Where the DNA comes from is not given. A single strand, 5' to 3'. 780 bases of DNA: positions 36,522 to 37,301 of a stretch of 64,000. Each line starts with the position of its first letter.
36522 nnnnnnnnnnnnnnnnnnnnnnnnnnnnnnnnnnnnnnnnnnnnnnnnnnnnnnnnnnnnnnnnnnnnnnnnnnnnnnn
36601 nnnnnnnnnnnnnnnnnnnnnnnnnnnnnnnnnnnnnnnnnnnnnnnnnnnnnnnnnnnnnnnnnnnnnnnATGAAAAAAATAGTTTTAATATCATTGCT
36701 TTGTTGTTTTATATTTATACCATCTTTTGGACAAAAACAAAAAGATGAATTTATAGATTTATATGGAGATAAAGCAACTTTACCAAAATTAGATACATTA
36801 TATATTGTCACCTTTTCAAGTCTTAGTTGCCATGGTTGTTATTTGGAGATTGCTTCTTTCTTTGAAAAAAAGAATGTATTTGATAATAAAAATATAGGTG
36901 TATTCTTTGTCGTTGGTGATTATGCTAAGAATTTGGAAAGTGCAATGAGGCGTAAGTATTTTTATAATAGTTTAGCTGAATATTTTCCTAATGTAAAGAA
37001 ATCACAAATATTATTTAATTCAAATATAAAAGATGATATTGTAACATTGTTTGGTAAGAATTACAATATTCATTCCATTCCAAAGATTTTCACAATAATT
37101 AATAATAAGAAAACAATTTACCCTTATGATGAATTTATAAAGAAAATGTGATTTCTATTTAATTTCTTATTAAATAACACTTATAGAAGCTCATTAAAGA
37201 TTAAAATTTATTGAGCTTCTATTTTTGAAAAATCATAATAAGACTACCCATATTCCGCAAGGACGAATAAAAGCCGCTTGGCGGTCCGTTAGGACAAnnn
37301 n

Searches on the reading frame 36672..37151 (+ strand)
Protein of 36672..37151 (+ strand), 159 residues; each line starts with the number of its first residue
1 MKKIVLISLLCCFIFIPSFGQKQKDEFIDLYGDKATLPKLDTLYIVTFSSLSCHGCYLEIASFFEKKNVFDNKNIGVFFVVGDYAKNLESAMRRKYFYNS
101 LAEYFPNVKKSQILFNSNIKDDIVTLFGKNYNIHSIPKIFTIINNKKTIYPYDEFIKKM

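Call 34: search_protein_families(library=pfam, proteins=[window:36672-37151:+], max_evalue=0.01)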
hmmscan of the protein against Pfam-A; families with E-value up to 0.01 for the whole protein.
window:36672-37151:+ (159 aa): 1 family
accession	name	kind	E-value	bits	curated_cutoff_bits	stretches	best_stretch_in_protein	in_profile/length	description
PF00578.27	AhpC-TSA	-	0.0091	16.4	26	1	30-95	13-80/124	AhpC/TSA family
